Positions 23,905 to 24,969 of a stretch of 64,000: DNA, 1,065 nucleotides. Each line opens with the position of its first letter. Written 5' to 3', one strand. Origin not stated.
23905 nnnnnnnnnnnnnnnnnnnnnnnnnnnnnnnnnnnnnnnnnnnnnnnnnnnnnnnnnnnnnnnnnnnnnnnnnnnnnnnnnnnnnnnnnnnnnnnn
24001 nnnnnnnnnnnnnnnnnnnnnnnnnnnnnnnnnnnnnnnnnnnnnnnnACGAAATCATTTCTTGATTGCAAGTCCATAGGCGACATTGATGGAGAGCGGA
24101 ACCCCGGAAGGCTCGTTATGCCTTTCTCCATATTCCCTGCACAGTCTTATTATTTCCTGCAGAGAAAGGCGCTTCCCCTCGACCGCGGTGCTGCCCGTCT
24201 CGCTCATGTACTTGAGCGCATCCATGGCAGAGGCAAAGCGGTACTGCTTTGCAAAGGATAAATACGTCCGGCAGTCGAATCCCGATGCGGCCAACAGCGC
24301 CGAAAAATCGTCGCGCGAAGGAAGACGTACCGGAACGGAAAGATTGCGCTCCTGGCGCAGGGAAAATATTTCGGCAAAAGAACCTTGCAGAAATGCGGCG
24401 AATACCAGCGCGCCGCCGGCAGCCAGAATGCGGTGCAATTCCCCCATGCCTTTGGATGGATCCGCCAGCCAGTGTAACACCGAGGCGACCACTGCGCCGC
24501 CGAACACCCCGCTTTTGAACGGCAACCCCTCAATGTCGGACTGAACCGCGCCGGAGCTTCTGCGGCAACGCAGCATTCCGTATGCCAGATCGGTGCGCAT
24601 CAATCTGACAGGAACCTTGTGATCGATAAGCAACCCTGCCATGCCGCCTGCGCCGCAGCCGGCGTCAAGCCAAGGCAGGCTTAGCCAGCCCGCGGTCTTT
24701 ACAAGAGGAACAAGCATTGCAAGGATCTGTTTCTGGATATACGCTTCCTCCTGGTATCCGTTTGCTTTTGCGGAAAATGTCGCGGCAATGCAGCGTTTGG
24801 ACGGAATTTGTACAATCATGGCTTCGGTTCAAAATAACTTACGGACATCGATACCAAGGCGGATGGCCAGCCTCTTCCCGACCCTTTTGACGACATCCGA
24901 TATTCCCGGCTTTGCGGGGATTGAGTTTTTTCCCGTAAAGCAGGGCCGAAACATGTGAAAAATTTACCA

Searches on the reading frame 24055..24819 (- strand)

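Call 7: search_protein_families(library=pfam, proteins=[window:24055-24819:-], max_evalue=0.1)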
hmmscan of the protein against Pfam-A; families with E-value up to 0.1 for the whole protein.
window:24055-24819:- (254 aa): 6 families
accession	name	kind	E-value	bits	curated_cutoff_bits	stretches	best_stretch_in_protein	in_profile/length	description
PF08241.18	Methyltransf_11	-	4.2e-14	53.4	21.2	1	51-140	1-95/95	Methyltransferase domain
PF13649.12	Methyltransf_25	-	5.5e-08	33.8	27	1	51-136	2-97/97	Methyltransferase domain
PF13489.12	Methyltransf_23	-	1.8e-06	28.3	27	1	49-184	25-162/164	Methyltransferase domain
PF08242.18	Methyltransf_12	-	1.6e-05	26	30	1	51-138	1-98/98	Methyltransferase domain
PF13847.12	Methyltransf_31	-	0.0037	17.4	27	0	93-144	60-113/145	Methyltransferase domain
PF01209.24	Ubie_methyltran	-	0.027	14.2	20.1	0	92-143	103-154/233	ubiE/COQ5 methyltransferase family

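Call 8: search_protein_families(library=ncbifam, proteins=[window:24055-24819:-], max_evalue=0.1)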
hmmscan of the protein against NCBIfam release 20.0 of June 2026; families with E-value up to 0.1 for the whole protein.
window:24055-24819:- (254 aa): 16 families
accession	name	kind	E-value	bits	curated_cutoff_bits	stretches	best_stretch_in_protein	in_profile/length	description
TIGR02072.1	BioC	equivalog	1.9e-33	116.3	184.95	1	15-253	2-244/244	malonyl-ACP O-methyltransferase BioC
NF007610.0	PRK10258.1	equivalog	1.6e-16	60.4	342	1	7-155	5-153/251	malonyl-ACP O-methyltransferase BioC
NF045667.1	MTase_DVU1556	equivalog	5.3e-11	42.4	155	1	51-185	27-164/213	DVU_1556 family methyltransferase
NF001241.0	PRK00216.1-2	equivalog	2.3e-06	27.4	327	1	72-150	75-157/231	demethylmenaquinone methyltransferase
TIGR01934.1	MenG_MenH_UbiE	subfamily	4.1e-05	23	158.35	1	50-146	43-147/223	ubiquinone/menaquinone biosynthesis methyltransferase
NF001244.0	PRK00216.1-5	equivalog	0.00012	21.4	216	1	50-145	52-158/236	bifunctional demethylmenaquinone methyltransferase/2-methoxy-6-polyprenyl-1,4-benzoquinol methylase UbiE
NF040539.1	AST_met_ArsM_2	exception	0.00017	21.5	240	1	85-151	108-172/262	putative arsinothricin biosynthesis methyltransferase ArsM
NF045825.1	FAmtase_mtf2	equivalog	0.00083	18.7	400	1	51-144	63-162/248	fatty-acid O-methyltransferase Mtf2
NF047649.1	MTase_UXPK_star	exception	0.0033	16.5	460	1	51-144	82-185/283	methyltransferase/UXPK-star double selenoprotein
NF004452.0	PRK05785.1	equivalog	0.0044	16.5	207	1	50-131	55-136/228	hypothetical protein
NF052510.1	methyltran_MpqE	exception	0.0072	15.7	335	1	90-146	101-157/234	methyl-plastoquinone biosynthesis methyltransferase MpqE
NF045823.1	PthPhpthDimycoMt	equivalog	0.0088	15.2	300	1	51-145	71-171/256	phthiotriol/phenolphthiotriol dimycocerosates methyltransferase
NF008264.0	PRK11036.1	equivalog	0.014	14.8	366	0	113-140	120-147/261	tRNA uridine 5-oxyacetic acid(34) methyltransferase CmoM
NF001240.0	PRK00216.1-1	equivalog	0.016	14.3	378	1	91-146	119-174/251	bifunctional demethylmenaquinone methyltransferase/2-methoxy-6-polyprenyl-1,4-benzoquinol methylase UbiE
NF041675.1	sarc_dimgly_tmase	equivalog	0.071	13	550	0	92-145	121-174/278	sarcosine/dimethylglycine N-methyltransferase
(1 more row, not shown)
